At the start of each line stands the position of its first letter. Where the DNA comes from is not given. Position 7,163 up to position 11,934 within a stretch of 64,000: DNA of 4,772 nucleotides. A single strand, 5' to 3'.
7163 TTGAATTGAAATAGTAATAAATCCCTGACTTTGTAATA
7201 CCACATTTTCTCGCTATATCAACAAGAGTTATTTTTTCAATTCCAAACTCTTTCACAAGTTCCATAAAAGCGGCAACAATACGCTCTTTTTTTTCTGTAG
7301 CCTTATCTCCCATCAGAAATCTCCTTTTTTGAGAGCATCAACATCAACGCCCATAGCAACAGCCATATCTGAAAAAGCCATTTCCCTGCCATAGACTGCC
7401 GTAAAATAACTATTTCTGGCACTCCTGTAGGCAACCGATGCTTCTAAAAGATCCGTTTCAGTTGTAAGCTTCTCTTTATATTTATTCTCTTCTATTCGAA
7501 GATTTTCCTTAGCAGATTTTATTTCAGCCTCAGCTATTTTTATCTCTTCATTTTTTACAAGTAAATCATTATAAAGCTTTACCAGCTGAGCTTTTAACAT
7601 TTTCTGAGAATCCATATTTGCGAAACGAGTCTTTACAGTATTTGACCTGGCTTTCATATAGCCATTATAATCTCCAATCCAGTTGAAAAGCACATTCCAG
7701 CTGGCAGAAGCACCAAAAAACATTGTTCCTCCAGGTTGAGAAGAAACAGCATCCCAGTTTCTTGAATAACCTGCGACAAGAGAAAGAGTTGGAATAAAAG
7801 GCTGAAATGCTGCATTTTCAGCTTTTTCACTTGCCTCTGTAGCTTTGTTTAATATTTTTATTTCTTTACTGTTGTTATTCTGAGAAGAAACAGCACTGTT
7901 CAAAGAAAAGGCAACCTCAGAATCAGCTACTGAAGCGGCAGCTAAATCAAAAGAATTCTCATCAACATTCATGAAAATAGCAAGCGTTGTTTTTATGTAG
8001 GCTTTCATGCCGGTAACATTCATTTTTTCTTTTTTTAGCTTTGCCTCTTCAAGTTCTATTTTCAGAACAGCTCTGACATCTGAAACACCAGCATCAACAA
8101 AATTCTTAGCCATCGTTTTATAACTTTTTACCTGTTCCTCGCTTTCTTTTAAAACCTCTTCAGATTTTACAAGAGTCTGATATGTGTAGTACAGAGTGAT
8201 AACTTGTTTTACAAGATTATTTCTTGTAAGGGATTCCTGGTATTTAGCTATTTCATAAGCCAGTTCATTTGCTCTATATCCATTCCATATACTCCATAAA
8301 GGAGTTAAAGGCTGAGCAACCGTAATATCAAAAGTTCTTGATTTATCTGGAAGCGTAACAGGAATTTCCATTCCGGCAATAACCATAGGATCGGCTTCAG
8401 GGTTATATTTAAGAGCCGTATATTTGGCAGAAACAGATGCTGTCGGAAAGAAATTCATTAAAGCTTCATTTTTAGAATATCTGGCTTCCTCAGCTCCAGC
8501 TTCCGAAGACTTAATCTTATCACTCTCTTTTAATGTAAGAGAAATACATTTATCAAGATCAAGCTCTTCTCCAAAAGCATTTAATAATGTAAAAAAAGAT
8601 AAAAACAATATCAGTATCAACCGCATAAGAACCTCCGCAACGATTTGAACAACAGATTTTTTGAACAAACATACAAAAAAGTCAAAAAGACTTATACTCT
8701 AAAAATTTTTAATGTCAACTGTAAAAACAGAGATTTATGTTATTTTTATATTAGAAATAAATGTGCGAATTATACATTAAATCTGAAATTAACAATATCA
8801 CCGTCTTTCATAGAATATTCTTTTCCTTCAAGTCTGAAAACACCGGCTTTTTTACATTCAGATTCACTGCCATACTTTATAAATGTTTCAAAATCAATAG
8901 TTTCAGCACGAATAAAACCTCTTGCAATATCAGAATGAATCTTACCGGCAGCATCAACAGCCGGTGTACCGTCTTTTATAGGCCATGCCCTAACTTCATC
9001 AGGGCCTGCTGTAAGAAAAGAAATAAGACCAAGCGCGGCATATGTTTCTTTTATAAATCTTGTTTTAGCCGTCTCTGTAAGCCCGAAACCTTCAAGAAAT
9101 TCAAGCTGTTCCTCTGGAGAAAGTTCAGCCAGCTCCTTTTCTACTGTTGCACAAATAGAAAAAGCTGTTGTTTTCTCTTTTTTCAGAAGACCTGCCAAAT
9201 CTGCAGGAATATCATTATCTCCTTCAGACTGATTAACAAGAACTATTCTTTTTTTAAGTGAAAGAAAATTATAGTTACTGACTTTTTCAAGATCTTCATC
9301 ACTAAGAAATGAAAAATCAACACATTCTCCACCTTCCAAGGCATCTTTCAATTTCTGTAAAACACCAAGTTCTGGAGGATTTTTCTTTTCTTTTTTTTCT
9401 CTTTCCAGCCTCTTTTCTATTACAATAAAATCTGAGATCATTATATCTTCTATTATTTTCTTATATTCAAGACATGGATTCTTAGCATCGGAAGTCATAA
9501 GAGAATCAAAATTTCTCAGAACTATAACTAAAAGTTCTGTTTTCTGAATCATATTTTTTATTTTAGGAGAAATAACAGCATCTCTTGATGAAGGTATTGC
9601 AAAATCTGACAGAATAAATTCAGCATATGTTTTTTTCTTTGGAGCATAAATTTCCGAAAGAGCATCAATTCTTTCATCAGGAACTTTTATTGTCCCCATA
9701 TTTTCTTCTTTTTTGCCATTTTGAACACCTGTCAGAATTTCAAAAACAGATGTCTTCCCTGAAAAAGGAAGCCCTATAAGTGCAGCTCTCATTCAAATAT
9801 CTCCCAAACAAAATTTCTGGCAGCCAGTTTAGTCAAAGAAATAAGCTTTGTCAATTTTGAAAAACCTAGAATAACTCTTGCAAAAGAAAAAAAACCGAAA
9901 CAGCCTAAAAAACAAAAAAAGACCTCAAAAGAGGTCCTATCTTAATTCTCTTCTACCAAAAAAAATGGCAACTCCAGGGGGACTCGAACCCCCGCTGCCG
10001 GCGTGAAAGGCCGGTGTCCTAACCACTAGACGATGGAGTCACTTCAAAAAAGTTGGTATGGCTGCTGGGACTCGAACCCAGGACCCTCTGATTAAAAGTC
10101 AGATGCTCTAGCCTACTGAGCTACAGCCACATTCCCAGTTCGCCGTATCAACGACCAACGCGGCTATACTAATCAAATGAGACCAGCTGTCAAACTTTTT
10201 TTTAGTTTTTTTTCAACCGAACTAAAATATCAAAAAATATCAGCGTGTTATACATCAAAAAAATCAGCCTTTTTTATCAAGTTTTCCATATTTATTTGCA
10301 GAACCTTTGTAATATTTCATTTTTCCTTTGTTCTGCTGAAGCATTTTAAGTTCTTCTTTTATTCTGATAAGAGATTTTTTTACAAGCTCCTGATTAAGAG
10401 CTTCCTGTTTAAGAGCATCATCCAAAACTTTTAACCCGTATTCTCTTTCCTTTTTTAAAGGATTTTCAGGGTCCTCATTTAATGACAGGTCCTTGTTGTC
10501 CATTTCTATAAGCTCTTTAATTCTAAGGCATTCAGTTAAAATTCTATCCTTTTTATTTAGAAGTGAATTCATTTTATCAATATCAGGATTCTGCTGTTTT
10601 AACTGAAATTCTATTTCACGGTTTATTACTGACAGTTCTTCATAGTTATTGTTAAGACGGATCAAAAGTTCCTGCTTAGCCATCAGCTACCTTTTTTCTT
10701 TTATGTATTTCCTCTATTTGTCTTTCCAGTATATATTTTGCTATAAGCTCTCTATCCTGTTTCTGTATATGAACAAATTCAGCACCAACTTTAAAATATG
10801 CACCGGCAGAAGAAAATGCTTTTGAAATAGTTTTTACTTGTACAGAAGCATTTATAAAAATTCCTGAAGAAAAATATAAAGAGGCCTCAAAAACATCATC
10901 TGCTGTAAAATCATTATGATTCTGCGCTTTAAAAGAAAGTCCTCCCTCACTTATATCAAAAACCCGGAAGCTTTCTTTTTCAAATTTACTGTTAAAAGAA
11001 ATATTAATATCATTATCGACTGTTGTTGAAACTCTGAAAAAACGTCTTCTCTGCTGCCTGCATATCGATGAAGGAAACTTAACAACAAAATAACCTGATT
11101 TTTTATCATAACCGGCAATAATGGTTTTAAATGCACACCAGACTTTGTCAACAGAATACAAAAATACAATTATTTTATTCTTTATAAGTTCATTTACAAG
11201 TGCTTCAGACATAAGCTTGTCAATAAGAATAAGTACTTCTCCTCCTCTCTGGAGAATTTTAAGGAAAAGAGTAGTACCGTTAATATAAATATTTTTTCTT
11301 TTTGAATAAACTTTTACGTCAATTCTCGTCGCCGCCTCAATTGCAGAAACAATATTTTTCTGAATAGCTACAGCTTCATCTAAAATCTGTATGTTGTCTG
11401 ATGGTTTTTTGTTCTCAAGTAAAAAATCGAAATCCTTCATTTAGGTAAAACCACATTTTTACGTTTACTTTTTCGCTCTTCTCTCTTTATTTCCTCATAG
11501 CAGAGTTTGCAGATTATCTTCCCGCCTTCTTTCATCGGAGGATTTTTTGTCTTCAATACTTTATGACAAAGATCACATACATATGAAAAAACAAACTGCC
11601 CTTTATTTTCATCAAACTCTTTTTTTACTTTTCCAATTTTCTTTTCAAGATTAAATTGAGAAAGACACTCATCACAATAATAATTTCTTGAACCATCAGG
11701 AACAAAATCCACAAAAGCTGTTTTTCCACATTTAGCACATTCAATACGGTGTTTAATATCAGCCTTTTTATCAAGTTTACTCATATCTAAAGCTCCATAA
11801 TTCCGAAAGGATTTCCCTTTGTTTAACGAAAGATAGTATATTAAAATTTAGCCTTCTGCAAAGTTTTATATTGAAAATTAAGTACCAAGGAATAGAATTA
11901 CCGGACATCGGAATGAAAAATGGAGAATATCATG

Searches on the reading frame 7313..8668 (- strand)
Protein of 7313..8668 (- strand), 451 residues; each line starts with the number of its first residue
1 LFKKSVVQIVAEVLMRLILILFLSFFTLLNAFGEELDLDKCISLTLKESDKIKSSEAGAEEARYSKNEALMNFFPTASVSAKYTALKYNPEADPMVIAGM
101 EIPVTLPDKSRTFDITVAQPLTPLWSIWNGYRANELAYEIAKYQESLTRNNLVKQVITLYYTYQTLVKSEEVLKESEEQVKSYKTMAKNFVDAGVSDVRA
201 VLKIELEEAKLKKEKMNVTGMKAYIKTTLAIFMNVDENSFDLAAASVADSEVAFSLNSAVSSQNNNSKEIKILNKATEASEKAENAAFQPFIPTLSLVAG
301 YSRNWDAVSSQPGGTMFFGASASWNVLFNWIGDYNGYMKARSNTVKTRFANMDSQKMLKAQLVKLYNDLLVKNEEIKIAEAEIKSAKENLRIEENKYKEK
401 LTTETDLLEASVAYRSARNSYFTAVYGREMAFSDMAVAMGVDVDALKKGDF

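Call 47: search_protein_families(library=pfam, proteins=[window:7313-8668:-], max_evalue=0.001)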
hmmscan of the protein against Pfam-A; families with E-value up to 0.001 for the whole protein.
window:7313-8668:- (451 aa): 1 family
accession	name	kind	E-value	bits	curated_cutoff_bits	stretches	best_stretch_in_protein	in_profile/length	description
PF02321.23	OEP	-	8.4e-43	146.8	22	2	257-437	2-184/187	Outer membrane efflux protein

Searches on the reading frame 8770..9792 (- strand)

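Call 47: search_protein_families(library=pfam, proteins=[window:8770-9792:-], max_evalue=0.001)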
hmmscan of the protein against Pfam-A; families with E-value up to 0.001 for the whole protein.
window:8770-9792:- (340 aa): 1 family
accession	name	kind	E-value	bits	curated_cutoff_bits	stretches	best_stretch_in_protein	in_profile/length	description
PF06071.19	YchF-GTPase_C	-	7.5e-35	119.4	27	1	256-339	1-84/84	Protein of unknown function (DUF933)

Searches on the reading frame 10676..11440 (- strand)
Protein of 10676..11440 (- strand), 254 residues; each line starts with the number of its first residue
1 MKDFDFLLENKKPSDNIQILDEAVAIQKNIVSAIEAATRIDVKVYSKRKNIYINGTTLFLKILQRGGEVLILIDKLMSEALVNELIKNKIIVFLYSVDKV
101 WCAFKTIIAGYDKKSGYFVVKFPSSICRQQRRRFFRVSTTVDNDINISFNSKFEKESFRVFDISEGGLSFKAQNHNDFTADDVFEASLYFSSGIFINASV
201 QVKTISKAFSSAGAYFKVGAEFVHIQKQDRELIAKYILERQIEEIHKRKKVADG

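Call 47: search_protein_families(library=pfam, proteins=[window:10676-11440:-], max_evalue=0.001)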
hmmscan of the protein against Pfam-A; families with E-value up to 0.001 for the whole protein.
window:10676-11440:- (254 aa): 1 family
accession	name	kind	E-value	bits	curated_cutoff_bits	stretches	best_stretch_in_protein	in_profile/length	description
PF07238.19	PilZ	-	2.7e-10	40.9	22.5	1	130-238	1-101/102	PilZ domain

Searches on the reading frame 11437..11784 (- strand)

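Call 47: search_protein_families(library=pfam, proteins=[window:11437-11784:-], max_evalue=0.001)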
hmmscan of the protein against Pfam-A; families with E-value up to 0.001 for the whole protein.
window:11437-11784:- (115 aa): 1 family
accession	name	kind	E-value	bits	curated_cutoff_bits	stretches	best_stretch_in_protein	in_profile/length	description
PF23477.1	zf_Tbcl_2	-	1.5e-09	37.9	27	1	12-42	4-34/37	Probable treble clef zinc finger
